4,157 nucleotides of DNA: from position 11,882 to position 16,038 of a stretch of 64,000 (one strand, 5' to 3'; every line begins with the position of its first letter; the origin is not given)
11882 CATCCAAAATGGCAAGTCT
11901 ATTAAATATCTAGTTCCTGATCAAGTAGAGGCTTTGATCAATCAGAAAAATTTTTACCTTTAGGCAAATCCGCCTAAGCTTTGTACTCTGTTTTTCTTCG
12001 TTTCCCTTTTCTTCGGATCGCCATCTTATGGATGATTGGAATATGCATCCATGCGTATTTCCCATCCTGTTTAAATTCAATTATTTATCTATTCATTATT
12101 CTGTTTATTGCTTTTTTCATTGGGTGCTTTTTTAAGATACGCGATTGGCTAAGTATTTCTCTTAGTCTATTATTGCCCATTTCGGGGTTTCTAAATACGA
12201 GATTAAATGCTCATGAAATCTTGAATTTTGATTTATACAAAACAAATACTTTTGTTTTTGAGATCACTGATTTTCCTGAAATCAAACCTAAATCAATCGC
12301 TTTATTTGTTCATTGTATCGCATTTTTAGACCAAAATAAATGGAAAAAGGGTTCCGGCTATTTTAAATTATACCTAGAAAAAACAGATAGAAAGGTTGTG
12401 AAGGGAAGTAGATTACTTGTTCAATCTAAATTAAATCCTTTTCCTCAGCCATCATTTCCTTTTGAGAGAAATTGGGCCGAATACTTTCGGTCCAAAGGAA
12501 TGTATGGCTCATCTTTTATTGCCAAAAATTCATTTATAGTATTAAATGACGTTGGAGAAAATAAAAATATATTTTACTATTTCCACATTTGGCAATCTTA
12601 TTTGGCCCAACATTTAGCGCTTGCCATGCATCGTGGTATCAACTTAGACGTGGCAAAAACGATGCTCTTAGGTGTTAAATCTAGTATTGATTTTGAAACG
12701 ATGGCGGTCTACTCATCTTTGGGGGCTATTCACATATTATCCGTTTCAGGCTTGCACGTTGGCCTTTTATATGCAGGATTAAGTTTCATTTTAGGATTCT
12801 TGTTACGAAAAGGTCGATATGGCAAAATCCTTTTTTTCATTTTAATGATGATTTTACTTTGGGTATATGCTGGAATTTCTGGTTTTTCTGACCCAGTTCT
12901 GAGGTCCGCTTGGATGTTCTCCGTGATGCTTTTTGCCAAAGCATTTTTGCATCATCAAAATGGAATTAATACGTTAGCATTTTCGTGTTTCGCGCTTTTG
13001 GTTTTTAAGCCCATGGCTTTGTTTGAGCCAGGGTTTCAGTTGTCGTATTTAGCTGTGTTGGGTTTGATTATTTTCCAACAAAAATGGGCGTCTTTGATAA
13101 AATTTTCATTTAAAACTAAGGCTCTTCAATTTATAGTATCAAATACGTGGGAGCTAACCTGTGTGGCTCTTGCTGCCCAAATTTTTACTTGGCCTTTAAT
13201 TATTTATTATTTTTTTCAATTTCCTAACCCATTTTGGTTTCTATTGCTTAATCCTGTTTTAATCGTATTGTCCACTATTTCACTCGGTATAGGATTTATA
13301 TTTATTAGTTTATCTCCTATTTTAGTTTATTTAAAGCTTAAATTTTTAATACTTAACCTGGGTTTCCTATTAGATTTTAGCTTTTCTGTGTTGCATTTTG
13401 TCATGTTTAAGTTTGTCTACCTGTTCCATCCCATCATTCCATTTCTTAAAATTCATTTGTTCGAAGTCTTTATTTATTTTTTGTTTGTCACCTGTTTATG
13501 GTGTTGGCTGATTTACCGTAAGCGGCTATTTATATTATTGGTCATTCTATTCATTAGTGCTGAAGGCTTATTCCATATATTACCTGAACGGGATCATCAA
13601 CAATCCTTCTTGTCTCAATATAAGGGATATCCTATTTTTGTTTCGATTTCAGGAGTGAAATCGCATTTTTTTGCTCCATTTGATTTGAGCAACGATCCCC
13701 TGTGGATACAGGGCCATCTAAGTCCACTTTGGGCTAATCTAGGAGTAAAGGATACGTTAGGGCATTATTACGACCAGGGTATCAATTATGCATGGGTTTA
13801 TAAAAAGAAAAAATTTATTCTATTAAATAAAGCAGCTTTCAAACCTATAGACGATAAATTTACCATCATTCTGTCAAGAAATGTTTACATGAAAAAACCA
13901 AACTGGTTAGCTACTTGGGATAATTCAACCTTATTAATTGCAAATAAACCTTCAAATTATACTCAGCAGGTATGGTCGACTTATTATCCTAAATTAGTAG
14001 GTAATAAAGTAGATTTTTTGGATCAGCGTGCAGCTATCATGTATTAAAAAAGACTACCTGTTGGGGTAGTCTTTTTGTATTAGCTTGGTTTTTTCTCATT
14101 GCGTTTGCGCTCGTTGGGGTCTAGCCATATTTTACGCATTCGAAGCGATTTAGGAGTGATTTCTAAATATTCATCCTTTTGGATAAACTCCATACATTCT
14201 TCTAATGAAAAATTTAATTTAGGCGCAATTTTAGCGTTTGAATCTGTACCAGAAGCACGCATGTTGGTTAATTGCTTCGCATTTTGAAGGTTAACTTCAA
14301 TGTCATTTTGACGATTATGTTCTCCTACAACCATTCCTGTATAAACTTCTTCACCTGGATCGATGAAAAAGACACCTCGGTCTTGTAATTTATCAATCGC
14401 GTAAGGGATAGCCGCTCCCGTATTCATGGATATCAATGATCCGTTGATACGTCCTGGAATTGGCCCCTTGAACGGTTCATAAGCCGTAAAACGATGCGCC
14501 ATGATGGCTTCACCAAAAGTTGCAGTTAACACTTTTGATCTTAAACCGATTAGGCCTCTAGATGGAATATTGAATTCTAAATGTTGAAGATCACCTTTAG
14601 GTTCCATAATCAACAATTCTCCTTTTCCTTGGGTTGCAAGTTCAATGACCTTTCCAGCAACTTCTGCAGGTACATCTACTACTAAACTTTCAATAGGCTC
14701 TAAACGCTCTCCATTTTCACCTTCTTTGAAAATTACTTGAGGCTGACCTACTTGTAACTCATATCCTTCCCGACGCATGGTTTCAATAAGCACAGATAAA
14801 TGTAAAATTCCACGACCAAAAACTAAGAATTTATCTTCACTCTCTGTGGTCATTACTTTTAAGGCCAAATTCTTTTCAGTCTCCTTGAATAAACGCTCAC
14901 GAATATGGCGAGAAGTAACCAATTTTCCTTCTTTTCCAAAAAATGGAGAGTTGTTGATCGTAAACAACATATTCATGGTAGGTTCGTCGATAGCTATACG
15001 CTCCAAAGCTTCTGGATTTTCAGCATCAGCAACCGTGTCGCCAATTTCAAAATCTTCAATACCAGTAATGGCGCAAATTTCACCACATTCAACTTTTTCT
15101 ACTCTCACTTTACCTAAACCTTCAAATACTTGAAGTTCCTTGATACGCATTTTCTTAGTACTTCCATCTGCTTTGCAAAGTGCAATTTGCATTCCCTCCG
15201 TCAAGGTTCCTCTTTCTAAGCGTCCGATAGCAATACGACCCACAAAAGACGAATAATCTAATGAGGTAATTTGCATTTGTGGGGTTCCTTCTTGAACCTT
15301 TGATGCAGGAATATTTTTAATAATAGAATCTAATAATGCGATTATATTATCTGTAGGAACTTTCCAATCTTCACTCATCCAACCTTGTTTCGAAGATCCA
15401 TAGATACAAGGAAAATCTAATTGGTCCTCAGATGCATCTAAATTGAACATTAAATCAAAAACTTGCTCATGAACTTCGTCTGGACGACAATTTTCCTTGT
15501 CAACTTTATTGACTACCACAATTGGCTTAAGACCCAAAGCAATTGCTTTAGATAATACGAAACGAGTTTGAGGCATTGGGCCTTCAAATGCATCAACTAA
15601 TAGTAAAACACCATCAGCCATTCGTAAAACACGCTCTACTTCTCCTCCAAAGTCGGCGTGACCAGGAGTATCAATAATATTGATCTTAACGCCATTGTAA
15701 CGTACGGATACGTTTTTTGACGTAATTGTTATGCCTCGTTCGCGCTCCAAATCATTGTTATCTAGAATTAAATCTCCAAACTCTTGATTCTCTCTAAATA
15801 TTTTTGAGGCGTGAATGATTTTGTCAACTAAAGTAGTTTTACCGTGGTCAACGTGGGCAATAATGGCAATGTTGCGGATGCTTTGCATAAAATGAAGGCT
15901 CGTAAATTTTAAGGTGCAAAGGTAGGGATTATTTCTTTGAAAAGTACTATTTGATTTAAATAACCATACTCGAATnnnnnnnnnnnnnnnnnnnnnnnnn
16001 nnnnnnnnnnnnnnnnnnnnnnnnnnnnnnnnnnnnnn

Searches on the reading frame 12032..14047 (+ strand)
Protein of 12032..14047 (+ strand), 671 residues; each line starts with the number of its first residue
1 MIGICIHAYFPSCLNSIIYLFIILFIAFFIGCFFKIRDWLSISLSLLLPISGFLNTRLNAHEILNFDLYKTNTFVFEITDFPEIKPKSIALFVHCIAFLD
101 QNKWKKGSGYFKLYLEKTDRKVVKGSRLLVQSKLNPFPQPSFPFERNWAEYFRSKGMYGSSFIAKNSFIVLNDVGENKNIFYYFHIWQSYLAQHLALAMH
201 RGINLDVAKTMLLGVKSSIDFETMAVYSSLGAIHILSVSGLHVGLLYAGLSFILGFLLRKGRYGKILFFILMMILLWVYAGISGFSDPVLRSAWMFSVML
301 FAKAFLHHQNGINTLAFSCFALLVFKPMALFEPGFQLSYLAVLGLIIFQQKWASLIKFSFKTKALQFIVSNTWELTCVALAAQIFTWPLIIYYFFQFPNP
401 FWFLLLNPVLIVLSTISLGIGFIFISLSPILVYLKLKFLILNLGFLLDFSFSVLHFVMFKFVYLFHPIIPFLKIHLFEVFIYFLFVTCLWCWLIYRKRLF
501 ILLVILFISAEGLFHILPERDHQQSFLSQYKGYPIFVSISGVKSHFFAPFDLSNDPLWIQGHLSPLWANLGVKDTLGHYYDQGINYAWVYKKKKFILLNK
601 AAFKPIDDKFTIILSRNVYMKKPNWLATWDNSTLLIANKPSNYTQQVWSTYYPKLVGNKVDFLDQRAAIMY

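Call 73: search_protein_families(library=pfam, proteins=[window:12032-14047:+], max_evalue=0.00001)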
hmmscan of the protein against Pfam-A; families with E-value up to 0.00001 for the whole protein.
window:12032-14047:+ (671 aa): 2 families
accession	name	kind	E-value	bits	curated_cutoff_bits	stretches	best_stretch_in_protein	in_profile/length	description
PF03772.21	Competence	-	2.6e-42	145.5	23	1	211-493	1-267/270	Competence protein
PF13567.11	DUF4131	-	4.6e-12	46.4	31.6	1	17-167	6-163/165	Domain of unknown function (DUF4131)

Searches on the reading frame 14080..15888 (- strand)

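Call 73: search_protein_families(library=pfam, proteins=[window:14080-15888:-], max_evalue=0.00001)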
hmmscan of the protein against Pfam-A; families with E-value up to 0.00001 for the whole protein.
window:14080-15888:- (602 aa): 6 families
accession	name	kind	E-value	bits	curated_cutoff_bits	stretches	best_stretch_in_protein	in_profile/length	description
PF00009.33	GTP_EFTU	-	2.7e-55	187.3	26.5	1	3-194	2-187/188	Elongation factor Tu GTP binding domain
PF21018.2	BipA_C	-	5.2e-45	152.2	23.8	1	482-590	1-109/110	TypA/BipA C-terminal domain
PF00679.30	EFG_C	-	3.8e-18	65.7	27.9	1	396-477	3-85/89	Elongation factor G C-terminus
PF03144.31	GTP_EFTU_D2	-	1.3e-13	51.6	30.3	1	217-287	1-73/73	Elongation factor Tu domain 2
PF22042.2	EF-G_D2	-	1.5e-09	38.2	27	1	211-287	12-82/84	Elongation factor G domain 2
PF01926.29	MMR_HSR1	-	2.9e-06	27.8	21.9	0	7-128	2-113/113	50S ribosome-binding GTPase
